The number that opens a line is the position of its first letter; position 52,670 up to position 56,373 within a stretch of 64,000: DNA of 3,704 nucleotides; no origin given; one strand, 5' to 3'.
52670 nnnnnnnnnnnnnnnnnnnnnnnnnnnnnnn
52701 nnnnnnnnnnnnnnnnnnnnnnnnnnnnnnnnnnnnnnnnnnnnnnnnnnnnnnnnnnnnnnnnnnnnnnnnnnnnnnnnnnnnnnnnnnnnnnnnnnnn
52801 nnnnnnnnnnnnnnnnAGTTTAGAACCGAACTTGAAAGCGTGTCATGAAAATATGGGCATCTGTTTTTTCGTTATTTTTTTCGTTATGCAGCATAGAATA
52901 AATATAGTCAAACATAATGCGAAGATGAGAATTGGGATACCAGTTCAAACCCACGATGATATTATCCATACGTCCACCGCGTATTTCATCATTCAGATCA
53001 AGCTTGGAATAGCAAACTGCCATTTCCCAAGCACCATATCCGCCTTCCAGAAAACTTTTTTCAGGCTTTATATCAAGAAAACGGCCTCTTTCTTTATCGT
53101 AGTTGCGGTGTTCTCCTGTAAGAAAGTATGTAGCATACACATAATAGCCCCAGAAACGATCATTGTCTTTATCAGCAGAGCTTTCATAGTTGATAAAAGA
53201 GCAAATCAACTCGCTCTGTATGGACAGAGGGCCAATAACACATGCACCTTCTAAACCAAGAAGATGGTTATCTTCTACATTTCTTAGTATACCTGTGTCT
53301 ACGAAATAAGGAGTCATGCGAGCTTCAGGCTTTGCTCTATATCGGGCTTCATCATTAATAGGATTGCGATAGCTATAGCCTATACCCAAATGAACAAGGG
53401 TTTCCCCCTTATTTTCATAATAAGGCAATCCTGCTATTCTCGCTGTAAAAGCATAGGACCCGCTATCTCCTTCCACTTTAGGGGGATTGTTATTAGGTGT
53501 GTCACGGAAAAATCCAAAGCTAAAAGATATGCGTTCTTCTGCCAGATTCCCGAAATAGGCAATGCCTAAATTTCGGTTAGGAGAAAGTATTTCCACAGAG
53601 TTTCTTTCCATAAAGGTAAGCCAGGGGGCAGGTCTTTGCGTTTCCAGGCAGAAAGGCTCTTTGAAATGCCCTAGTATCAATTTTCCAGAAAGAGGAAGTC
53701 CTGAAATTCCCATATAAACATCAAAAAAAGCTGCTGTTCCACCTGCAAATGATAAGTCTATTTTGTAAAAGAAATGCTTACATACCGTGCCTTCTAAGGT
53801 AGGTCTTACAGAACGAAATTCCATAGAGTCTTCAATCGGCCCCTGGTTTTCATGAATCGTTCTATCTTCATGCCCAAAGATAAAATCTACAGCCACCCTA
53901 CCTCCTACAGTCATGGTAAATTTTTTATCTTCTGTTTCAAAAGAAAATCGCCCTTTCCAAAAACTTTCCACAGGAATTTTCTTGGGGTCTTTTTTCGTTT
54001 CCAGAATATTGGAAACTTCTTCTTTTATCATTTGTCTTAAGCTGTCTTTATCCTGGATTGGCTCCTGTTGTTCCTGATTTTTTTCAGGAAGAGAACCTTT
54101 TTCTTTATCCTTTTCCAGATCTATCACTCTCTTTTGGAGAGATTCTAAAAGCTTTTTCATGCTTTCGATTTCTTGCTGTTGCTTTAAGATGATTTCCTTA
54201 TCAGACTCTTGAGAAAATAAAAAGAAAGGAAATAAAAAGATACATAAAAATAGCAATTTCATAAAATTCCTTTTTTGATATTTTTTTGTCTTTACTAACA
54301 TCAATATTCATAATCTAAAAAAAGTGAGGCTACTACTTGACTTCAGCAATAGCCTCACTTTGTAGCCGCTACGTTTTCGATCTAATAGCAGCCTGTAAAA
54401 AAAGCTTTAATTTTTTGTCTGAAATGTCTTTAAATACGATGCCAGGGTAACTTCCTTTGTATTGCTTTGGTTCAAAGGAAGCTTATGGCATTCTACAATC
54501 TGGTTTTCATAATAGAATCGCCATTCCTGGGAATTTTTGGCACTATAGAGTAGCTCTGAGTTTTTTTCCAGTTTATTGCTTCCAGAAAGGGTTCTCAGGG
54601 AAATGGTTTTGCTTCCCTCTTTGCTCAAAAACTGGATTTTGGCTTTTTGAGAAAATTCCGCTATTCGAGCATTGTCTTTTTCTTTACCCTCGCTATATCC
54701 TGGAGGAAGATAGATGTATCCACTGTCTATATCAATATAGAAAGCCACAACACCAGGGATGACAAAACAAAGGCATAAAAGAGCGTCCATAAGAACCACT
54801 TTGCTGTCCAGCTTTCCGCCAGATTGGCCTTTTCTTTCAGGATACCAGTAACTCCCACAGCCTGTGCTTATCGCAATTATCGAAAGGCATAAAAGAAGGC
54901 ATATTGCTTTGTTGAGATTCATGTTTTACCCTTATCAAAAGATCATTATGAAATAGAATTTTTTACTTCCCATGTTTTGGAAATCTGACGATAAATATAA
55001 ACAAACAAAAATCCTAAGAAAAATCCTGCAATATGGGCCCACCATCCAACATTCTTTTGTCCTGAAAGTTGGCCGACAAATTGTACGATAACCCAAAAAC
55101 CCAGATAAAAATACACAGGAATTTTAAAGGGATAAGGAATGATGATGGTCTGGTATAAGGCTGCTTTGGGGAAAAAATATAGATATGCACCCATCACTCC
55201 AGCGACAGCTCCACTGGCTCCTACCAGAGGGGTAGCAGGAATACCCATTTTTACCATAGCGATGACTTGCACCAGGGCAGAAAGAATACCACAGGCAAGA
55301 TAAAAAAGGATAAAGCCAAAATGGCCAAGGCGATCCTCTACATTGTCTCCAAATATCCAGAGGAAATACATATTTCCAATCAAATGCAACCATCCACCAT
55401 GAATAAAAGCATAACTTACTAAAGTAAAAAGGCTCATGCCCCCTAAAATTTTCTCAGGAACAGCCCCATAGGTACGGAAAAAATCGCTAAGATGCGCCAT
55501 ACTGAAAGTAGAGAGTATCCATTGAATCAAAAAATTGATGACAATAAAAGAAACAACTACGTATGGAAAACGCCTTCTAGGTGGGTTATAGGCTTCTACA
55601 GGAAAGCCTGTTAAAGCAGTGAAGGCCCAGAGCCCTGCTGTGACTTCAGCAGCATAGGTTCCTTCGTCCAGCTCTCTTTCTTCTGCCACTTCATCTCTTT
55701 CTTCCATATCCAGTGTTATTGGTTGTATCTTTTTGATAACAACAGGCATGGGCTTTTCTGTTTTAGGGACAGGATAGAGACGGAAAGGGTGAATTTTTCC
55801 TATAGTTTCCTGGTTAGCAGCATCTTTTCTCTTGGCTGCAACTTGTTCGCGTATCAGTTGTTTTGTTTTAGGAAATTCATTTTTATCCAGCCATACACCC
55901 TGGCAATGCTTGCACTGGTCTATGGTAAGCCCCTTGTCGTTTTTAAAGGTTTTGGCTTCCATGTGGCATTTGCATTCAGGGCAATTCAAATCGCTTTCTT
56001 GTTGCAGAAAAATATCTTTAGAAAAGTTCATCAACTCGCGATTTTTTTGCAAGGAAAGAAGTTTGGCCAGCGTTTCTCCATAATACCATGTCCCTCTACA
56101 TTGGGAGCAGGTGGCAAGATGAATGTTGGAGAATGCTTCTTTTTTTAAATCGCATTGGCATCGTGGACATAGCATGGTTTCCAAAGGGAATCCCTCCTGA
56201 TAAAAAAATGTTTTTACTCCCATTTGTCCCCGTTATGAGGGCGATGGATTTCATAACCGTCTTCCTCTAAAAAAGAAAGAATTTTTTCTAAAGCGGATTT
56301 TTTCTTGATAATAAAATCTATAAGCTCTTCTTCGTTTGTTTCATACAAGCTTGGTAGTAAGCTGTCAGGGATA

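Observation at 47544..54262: Porin / stand-alone A-T-TE enzyme / ABC importer (SBP, ATPase, permease) as one tightly coupled operon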

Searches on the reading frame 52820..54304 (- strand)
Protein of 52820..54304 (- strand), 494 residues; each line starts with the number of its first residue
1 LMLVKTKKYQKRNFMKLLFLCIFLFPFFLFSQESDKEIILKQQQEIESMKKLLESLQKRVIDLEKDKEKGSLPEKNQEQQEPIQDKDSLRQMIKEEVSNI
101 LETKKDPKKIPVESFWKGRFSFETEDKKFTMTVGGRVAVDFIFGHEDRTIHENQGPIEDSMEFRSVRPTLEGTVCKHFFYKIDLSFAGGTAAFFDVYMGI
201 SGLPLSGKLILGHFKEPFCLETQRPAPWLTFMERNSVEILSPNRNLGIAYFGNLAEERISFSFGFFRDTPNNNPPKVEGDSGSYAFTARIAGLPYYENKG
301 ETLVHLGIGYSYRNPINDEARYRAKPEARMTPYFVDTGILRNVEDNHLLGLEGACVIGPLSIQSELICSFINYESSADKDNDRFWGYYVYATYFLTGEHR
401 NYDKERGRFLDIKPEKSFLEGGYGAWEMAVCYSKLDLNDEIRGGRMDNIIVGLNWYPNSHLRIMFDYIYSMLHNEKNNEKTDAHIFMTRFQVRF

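Call 3: search_protein_families(library=pfam, proteins=[window:52820-54304:-])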
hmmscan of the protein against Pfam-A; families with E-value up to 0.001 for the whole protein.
window:52820-54304:- (494 aa): 1 family
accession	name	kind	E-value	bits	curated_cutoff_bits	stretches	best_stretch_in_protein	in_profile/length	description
PF07396.17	Porin_O_P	-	6.4e-49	167.6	20.9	1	133-494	3-370/370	Phosphate-selective porin O and P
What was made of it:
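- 52820..54262 (-): Outer-membrane porin of the OprO/OprP (Porin_O_P) family. It has a signal peptide and an N-terminal coiled-coil-like extension of about 80 residues. Pfam PF07396, 167.6 bits (call 3).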

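Call 4: search_protein_families(library=ncbifam, proteins=[window:52820-54304:-])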
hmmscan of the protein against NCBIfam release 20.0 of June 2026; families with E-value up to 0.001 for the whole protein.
window:52820-54304:- (494 aa): 0 families

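Call 63: find_homologous_proteins(query=window:52820-54262:-, max_evalue=1e-10)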
Query window:52820-54262:- (480 aa): 926 proteins with E <= 1e-10 among 6442 candidates; the best 120 are listed.
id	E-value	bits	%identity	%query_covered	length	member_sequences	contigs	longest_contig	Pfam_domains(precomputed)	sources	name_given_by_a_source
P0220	0.0e+0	1118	100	100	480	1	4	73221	PF07396.18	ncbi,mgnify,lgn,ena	mgnify:CR=1 FL=1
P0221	7.2e-222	756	76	86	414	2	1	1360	PF07396.18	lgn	-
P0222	5.3e-127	443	44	97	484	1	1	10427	PF07396.18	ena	-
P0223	9.1e-106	373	42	94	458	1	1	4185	PF07396.18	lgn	-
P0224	3.3e-103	364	40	100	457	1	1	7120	PF07396.18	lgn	-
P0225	1.7e-98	349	44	86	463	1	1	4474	PF07396.18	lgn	-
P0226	2.9e-96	341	40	94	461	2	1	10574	PF07396.18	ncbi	-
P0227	3.1e-95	338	38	100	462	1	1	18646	PF07396.18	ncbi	ncbi:porin [Candidatus Omnitrophota bacterium]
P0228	3.9e-90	321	40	85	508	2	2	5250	PF07396.18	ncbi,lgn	-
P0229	7.6e-90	320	39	96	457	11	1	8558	PF07396.18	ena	-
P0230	3.9e-89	318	39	100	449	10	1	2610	PF07396.18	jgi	jgi:phosphate-selective porin OprO/OprP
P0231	8.0e-89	317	42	84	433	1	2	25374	PF13609.13,PF07396.18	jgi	jgi:phosphate-selective porin OprO/OprP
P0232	1.1e-88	316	37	100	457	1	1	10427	PF07396.18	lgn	-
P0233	2.1e-88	315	37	100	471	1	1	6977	PF07396.18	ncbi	-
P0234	2.7e-88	315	40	85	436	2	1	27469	PF07396.18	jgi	-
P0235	4.0e-88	314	42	82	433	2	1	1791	PF07396.18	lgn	-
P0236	5.3e-88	314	42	82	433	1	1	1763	PF07396.18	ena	-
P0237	7.0e-88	314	39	93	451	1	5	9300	PF07396.18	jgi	jgi:phosphate-selective porin OprO/OprP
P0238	7.6e-88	314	36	100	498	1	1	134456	PF07396.18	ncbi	-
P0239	2.6e-87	312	37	100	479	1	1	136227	PF07396.18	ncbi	-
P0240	3.0e-87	312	39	86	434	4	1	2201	PF07396.18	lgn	-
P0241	4.2e-87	311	39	89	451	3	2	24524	PF07396.18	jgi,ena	-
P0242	5.5e-87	311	44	79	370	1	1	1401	PF07396.18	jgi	jgi:phosphate-selective porin OprO/OprP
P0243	1.7e-86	309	43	82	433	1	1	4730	PF07396.18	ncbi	-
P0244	1.8e-86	309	36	95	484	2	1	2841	PF07396.18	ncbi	-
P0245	2.3e-86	309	38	99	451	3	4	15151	PF07396.18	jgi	jgi:phosphate-selective porin OprO/OprP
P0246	2.7e-86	308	41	84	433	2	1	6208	PF07396.18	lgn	-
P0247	2.9e-86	308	43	80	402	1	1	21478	PF07396.18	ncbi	-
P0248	2.9e-86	308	38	94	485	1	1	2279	PF07396.18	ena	-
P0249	3.9e-86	308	35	100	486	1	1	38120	PF07396.18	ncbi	-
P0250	4.3e-86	308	37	95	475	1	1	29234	PF07396.18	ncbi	-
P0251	6.9e-86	307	42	82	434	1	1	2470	PF07396.18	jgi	jgi:phosphate-selective porin OprO/OprP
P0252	7.7e-86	307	42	83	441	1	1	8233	PF07396.18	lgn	-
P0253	8.7e-86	307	38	95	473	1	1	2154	PF07396.18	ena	-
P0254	9.8e-86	307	38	94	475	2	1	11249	PF07396.18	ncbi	-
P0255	1.6e-85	306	40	90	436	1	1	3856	PF07396.18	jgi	-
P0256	1.8e-85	306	43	80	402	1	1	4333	PF07396.18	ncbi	-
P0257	1.9e-85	306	40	81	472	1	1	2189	PF07396.18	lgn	-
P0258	2.5e-85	305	43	80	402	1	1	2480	PF07396.18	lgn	-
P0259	4.4e-85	304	39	86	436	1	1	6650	PF07396.18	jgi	jgi:phosphate-selective porin OprO/OprP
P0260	6.2e-85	304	37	100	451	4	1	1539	PF07396.18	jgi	jgi:phosphate-selective porin OprO/OprP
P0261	7.8e-85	304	37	100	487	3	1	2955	PF07396.18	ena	-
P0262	1.1e-84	303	38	89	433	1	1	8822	PF07396.18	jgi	jgi:phosphate-selective porin OprO/OprP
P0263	1.2e-84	303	37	93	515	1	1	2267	PF07396.18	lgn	-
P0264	1.7e-84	303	37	93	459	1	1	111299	PF07396.18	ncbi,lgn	-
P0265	1.8e-84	302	41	86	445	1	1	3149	PF07396.18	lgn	-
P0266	2.0e-84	302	38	94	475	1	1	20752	PF07396.18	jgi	jgi:phosphate-selective porin OprO/OprP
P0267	2.5e-84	302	41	81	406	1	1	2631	PF07396.18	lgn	-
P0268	3.2e-84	302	41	84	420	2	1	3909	PF07396.18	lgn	-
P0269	3.6e-84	301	41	82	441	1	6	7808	PF07396.18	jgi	jgi:phosphate-selective porin OprO/OprP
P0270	5.2e-84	301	36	100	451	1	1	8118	PF07396.18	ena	-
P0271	5.7e-84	301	35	100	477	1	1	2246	PF07396.18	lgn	-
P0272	5.9e-84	301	37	89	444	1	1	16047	PF07396.18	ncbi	-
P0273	1.2e-83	300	36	100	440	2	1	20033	PF07396.18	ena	-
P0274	1.2e-83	300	37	93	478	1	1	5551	PF07396.18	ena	-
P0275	1.6e-83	299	36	96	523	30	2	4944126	PF07396.18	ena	-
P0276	2.0e-83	299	42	84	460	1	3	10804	PF07396.18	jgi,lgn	jgi:phosphate-selective porin OprO/OprP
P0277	2.4e-83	299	36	94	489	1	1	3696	PF07396.18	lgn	-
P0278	3.2e-83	298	38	92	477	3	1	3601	PF07396.18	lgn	-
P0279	3.2e-83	298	38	94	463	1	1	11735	PF07396.18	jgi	jgi:phosphate-selective porin OprO and OprP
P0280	3.5e-83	298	38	84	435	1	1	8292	PF07396.18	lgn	-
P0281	3.6e-83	298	41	82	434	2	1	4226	PF07396.18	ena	-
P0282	4.1e-83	298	39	86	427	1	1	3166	PF07396.18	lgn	-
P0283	4.9e-83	298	38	100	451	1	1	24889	PF07396.18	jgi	-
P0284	5.2e-83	298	38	99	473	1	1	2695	PF13609.13,PF07396.18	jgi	jgi:phosphate-selective porin OprO/OprP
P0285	6.3e-83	297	34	99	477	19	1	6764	PF07396.18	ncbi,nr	ncbi:MAG: porin [Planctomycetes bacterium]|nr:porin [Planctomycetota bacterium]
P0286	6.6e-83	297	39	88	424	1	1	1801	PF13609.13,PF07396.18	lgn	-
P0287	7.6e-83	297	37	94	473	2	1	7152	PF07396.18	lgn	-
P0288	8.2e-83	297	40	83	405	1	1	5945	PF07396.18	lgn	-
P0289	9.5e-83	297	36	96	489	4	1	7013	PF07396.18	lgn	-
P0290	1.0e-82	297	38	87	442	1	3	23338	PF07396.18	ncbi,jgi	ncbi:MAG: OprO/OprP family phosphate-selective porin [Planctomycetota bacterium]|jgi:phosphate-selec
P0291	2.1e-82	296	40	84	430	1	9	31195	PF07396.18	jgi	jgi:phosphate-selective porin OprO/OprP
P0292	2.6e-82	295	42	79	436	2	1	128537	PF07396.18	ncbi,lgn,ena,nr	ncbi:MAG: porin [Planctomycetes bacterium]|nr:porin [Planctomycetota bacterium]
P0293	3.4e-82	295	41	84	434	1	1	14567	PF07396.18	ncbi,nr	ncbi:MAG: hypothetical protein JW715_09975 [Sedimentisphaerales bacterium]|nr:hypothetical protein [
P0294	5.2e-82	294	39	81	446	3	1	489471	PF07396.18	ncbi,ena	-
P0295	9.7e-82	293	37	84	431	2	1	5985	PF13609.13,PF07396.18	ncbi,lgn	-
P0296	1.1e-81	293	38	94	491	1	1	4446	PF13609.13,PF07396.18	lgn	-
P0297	1.4e-81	293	40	82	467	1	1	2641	PF07396.18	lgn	-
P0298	2.8e-81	292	35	95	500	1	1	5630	PF07396.18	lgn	-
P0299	4.3e-81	291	34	97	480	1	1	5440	PF07396.18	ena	-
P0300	4.6e-81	291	36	96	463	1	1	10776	PF07396.18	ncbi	-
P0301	5.1e-81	291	38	100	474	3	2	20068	PF13609.13,PF07396.18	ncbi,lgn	-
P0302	7.2e-81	291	40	85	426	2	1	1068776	PF07396.18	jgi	jgi:phosphate-selective porin OprO/OprP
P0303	9.3e-81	290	40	83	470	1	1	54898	PF07396.18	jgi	jgi:phosphate-selective porin OprO/OprP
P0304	2.5e-80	289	39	90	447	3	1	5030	PF13609.13,PF07396.18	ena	-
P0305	3.2e-80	288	39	79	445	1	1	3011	PF07396.18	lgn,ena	-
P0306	3.8e-80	288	41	81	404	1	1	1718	PF07396.18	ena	-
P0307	5.9e-80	288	41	81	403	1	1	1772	PF07396.18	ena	-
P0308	7.8e-80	287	36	94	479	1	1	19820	PF07396.18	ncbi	-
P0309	8.6e-80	287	42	79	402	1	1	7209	PF07396.18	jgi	jgi:phosphate-selective porin OprO/OprP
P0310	8.6e-80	287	41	80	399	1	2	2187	PF07396.18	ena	-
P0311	1.0e-79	287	39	83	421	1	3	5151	PF07396.18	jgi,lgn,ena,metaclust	metaclust:\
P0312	1.7e-79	286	36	95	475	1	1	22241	PF07396.18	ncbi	-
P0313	2.7e-79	285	41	79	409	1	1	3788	PF07396.18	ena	-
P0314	5.3e-79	284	41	73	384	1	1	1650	PF07396.18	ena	-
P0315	5.5e-79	284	39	81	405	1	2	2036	PF07396.18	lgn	-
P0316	6.8e-79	284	36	94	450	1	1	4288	PF07396.18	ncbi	-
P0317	7.1e-79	284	35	86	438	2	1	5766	PF07396.18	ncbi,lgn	-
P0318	8.0e-79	284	40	81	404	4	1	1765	PF07396.18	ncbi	-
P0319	8.1e-79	284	36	94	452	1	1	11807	PF07396.18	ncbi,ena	-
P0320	8.7e-79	284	40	81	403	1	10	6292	PF07396.18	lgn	-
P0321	9.4e-79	284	40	81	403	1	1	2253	PF07396.18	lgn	-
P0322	9.6e-79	284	40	82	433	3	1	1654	PF07396.18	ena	-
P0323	1.2e-78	283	37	95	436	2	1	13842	PF07396.18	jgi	-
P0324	1.3e-78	283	40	81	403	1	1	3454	PF07396.18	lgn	-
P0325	1.4e-78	283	40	81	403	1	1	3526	PF07396.18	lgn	-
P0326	3.6e-78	282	35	96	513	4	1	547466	PF07396.18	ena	-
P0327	5.2e-78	281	34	99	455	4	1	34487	PF07396.18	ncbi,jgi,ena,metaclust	metaclust:\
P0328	6.9e-78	281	39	81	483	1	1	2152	PF07396.18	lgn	-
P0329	1.5e-77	280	34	100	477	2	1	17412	PF07396.18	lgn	-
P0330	1.6e-77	279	38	94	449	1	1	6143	PF07396.18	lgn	-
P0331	1.8e-77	279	36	86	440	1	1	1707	PF07396.18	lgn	-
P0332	1.9e-77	279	37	86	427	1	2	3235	PF07396.18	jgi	jgi:phosphate-selective porin OprO/OprP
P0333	2.2e-77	279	40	76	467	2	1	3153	PF07396.18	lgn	-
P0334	2.2e-77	279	35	94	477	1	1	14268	PF07396.18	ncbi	-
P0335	2.5e-77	279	35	99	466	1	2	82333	PF07396.18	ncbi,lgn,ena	-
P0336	3.6e-77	278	36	88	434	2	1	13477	PF07396.18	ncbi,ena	-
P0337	3.7e-77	278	40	81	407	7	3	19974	PF07396.18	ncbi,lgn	-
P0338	5.4e-77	278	38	84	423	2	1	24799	PF07396.18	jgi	-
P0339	6.0e-77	278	37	93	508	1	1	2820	PF07396.18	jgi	-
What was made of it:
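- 52820..54262 (-): 926 relatives, mostly Planctomycetota and Omnitrophota (call 63).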

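Call 64: find_encoding_contigs(protein=P0222, flank=8000, max_places=1)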
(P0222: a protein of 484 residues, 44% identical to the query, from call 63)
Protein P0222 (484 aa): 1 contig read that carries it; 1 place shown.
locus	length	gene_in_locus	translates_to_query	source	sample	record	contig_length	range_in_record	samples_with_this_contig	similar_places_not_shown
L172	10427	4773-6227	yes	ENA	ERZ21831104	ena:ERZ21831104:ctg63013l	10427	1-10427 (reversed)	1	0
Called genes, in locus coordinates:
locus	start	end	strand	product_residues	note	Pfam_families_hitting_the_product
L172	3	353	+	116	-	?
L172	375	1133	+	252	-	PF01618:MotA_ExbB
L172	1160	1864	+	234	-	PF13677:MotB_plug, PF00691:OmpA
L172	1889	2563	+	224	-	PF13677:MotB_plug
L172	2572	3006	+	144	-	PF03748:FliL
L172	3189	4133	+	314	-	PF02154:FliM, PF01052:FliMN_C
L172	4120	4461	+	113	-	PF28396:SepQ_C (weak), PF01052:FliMN_C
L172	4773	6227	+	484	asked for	PF07396:Porin_O_P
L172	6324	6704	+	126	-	PF11950:DUF3467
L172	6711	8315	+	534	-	-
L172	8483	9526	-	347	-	PF01073:3Beta_HSD, PF01370:Epimerase, PF02719:Polysacc_synt_2, PF04321:RmlD_sub_bind, PF05368:NmrA (weak), PF13460:NAD_binding_10, PF16363:GDP_Man_Dehyd, PF07993:NAD_binding_4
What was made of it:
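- Tried and rejected: Porin context as a clue to the substrate: one homologue stands alone beside flagellar genes (L172, call 64).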

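Call 65: find_encoding_contigs(protein=P0227, flank=8000, max_places=1)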
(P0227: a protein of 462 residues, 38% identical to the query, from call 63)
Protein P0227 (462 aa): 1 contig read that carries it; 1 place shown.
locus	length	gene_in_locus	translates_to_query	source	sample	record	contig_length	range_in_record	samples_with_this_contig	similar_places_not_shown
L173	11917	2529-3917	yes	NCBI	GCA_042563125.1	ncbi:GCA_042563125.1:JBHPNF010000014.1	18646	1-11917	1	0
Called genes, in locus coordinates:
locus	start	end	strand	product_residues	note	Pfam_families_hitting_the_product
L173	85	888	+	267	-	PF00005:ABC_tran, PF13304:AAA_21 (faint)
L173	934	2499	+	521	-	PF12974:Phosphonate-bd, PF00528:BPD_transp_1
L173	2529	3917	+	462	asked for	PF07396:Porin_O_P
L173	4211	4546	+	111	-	PF12802:MarR_2 (faint), PF13412:HTH_24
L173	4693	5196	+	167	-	PF00702:Hydrolase (faint), PF08282:Hydrolase_3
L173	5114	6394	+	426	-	PF01676:Metalloenzyme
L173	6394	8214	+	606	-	-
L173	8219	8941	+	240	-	PF12804:NTP_transf_3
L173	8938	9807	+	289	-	PF01073:3Beta_HSD, PF01370:Epimerase, PF04321:RmlD_sub_bind, PF02719:Polysacc_synt_2, PF16363:GDP_Man_Dehyd, PF07993:NAD_binding_4 (weak)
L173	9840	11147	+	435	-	PF00884:Sulfatase, PF16347:SGSH_C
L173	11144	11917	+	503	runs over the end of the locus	PF01943:Polysacc_synt, PF13440:Polysacc_synt_3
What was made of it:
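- On OprO/OprP phosphate-selective porin: Homologues occur in varied contexts (calls 64, 65).
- (9) The porin family also partners with ABC importers elsewhere (L173, call 65).
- Tried and rejected: Another sits in a phosphonate-type ABC operon (L173, call 65).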

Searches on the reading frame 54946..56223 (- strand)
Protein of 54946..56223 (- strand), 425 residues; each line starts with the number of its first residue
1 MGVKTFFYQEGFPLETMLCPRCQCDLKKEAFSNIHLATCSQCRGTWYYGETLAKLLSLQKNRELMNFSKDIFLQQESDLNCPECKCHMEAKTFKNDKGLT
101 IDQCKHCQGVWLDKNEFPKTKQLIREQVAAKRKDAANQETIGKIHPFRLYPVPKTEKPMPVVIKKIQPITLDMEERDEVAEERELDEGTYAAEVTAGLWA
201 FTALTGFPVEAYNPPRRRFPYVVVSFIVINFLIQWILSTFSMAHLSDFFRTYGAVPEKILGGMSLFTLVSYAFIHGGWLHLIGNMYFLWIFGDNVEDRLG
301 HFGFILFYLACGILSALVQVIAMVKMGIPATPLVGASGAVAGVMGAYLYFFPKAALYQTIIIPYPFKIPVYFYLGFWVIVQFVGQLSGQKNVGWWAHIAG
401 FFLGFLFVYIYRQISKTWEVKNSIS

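Call 3: search_protein_families(library=pfam, proteins=[window:54946-56223:-])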
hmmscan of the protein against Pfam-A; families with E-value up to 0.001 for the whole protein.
window:54946-56223:- (425 aa): 2 families
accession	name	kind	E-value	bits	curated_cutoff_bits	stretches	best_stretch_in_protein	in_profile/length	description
PF01694.28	Rhomboid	-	1.8e-32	113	22.6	1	265-412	4-141/143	Rhomboid domain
PF13453.11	Zn_ribbon_TFIIB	-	2.1e-17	62.6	22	2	80-120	1-38/41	Transcription factor zinc-finger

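Call 4: search_protein_families(library=ncbifam, proteins=[window:54946-56223:-])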
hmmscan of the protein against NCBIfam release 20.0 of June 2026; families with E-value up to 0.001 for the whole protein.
window:54946-56223:- (425 aa): 3 families
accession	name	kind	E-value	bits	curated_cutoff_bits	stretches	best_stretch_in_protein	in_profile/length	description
TIGR04239.1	rhombo_GlpG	equivalog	4.8e-07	29.8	250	1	247-407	118-264/271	rhomboid family intramembrane serine protease GlpG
NF008155.0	PRK10907.1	equivalog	0.00018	20.9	335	1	254-410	124-267/276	rhomboid family intramembrane serine protease GlpG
TIGR03902.1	rhom_GG_sort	equivalog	0.00055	19.9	84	1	268-408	19-153/154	rhombosortase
